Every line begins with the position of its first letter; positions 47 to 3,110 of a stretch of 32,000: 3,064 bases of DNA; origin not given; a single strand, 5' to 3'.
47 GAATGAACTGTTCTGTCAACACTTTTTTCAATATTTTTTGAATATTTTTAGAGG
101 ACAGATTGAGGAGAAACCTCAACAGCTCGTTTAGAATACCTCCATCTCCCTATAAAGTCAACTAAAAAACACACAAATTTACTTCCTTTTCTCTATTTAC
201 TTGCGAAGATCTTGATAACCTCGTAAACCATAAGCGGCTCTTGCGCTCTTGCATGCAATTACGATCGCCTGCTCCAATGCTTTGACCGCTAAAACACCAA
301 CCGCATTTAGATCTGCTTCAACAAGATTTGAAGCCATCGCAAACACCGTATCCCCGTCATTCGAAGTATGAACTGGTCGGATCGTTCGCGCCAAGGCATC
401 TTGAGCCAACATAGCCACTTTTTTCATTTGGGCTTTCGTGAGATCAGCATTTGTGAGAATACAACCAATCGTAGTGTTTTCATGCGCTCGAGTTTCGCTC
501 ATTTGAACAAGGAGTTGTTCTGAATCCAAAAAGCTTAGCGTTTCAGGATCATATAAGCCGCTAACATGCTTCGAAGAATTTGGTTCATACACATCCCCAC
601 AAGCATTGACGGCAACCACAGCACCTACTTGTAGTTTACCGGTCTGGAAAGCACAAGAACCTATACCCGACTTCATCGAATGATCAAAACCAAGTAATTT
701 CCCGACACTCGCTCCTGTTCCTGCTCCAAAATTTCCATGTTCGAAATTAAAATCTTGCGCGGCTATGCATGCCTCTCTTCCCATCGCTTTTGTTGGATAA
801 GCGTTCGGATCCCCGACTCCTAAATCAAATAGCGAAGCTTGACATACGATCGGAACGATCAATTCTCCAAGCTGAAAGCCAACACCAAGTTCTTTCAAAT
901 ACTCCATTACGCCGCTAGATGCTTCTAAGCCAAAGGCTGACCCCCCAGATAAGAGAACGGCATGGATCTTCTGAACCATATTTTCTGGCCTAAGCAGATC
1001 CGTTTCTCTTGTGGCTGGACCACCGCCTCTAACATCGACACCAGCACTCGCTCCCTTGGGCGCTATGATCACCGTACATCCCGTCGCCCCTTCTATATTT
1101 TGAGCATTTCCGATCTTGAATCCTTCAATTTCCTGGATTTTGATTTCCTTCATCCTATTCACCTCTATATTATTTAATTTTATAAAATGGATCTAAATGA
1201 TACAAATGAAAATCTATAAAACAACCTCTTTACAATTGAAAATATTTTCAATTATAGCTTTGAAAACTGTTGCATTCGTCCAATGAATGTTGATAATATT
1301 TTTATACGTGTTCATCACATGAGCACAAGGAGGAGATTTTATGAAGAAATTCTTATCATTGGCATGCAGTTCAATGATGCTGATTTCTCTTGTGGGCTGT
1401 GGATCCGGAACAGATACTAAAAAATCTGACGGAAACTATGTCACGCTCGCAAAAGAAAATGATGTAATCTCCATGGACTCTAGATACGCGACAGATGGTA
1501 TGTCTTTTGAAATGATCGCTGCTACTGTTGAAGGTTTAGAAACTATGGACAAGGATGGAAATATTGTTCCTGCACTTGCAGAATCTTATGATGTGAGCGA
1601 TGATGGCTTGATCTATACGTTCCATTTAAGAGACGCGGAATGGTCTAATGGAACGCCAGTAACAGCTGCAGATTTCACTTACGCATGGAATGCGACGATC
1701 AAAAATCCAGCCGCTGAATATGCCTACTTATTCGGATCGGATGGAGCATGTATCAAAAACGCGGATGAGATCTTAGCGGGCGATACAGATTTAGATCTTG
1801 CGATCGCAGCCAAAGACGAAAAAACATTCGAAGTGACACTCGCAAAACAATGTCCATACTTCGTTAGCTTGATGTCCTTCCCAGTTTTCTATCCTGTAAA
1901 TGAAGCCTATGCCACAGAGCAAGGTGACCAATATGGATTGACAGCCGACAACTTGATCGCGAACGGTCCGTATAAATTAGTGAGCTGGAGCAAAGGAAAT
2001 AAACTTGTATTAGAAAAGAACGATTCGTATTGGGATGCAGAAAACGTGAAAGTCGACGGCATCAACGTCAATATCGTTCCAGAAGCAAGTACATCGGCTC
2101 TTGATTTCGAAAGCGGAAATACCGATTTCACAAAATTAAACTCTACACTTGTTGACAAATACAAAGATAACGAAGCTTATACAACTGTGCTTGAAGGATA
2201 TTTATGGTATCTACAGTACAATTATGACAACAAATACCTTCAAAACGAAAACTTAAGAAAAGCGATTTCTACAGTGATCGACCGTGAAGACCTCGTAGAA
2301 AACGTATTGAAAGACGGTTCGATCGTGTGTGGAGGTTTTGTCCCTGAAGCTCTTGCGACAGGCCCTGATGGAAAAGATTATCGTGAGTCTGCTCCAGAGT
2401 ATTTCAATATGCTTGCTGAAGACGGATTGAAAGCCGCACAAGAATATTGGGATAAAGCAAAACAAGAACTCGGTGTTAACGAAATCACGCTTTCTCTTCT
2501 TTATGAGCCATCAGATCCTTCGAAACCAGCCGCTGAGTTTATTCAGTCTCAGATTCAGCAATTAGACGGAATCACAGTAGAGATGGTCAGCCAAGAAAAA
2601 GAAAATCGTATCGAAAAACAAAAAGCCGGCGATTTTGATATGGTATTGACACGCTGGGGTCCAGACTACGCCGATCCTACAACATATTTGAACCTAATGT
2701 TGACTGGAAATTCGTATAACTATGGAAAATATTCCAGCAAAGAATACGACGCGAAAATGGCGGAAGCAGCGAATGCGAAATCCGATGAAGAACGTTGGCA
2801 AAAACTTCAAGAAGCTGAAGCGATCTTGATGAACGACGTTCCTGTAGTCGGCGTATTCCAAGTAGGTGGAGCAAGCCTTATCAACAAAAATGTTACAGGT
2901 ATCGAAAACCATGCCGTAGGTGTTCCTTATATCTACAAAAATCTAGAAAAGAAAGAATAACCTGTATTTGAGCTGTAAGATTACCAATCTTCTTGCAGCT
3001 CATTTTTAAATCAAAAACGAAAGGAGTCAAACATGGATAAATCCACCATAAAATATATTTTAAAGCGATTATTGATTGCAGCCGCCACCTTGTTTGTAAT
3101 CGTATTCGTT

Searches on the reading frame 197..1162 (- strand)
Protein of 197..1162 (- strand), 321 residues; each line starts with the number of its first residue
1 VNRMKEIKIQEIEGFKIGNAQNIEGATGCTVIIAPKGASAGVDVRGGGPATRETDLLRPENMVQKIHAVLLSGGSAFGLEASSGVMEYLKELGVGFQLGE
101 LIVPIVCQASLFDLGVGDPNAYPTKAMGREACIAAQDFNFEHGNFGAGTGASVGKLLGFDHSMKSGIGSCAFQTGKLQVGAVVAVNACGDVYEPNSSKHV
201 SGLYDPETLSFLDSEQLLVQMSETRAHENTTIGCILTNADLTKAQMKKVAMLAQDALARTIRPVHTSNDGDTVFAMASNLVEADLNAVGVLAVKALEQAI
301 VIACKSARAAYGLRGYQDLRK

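Call 17: find_encoding_contigs(protein=window:197-1162:-, flank=10000, max_places=6)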
Protein window:197-1162:- (321 aa): no gene with exactly this product is on record in the collection.

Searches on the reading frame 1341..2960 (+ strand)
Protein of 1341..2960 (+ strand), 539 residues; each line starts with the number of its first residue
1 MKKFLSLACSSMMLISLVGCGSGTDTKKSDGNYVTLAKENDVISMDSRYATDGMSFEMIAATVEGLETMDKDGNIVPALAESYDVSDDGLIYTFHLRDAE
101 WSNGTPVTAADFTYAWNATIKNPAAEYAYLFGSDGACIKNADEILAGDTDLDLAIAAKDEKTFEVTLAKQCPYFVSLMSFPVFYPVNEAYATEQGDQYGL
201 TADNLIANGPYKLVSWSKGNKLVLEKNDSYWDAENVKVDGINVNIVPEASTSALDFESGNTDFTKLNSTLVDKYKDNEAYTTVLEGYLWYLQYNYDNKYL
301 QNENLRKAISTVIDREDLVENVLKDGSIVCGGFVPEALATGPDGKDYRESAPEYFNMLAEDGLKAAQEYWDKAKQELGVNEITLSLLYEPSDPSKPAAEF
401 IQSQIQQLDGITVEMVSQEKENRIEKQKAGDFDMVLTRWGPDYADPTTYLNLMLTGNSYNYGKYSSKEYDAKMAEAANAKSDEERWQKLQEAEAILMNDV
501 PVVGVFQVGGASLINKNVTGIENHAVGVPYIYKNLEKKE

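Call 19: find_encoding_contigs(protein=window:1341-2960:+, flank=10000, max_places=5)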
Protein window:1341-2960:+ (539 aa): 23 contigs read that carry it; 5 places shown.
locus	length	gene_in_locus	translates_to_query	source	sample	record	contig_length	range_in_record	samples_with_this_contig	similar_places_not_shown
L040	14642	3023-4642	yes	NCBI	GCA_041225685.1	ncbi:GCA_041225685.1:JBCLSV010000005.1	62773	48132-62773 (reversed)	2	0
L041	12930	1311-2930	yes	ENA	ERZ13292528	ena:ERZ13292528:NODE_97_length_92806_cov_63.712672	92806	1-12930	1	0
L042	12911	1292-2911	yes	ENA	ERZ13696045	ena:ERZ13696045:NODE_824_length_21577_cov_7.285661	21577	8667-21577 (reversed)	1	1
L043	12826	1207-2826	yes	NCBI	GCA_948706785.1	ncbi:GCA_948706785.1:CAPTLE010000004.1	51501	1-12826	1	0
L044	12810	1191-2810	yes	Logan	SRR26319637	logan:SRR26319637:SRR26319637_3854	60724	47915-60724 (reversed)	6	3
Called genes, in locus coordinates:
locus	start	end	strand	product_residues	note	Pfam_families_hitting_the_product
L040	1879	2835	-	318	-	PF03576:Peptidase_S58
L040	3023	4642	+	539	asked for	PF00496:SBP_bac_5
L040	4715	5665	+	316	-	PF19300:BPD_transp_1_N (weak), PF00528:BPD_transp_1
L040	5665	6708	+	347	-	PF12911:OppC_N, PF00528:BPD_transp_1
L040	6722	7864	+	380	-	PF02463:SMC_N (weak), PF00005:ABC_tran, PF13304:AAA_21, PF08352:oligo_HPY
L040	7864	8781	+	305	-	PF02463:SMC_N (weak), PF00005:ABC_tran, PF08352:oligo_HPY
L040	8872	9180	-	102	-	PF00436:SSB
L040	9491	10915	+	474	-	PF00232:Glyco_hydro_1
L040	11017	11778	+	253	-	PF08220:HTH_DeoR, PF08279:HTH_11 (faint), PF00455:DeoRC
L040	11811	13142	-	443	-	PF05958:tRNA_U5-meth_tr, PF03602:Cons_hypoth95, PF05175:MTS, PF09445:Methyltransf_15 (weak), PF13649:Methyltransf_25, PF13847:Methyltransf_31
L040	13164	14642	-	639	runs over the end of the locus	PF02518:HATPase_c, PF13589:HATPase_c_3, PF00183:HSP90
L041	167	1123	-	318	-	PF03576:Peptidase_S58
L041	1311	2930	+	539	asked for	PF00496:SBP_bac_5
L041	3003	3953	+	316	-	PF19300:BPD_transp_1_N (faint), PF00528:BPD_transp_1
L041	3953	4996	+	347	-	PF12911:OppC_N, PF00528:BPD_transp_1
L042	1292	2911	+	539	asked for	PF00496:SBP_bac_5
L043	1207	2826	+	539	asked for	PF00496:SBP_bac_5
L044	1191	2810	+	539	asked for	PF00496:SBP_bac_5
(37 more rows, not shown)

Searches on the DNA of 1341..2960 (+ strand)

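Call 53: search_rna_families(source=L040, start=1, end=3000, threshold=gathering)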
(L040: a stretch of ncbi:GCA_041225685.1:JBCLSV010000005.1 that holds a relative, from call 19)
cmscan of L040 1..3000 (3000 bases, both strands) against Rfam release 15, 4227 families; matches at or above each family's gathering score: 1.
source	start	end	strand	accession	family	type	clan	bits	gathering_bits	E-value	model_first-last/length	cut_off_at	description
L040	21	1548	-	RF00177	SSU_rRNA_bacteria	Gene; rRNA;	CL00111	1518.8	50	0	1-1533/1533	no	Bacterial small subunit ribosomal RNA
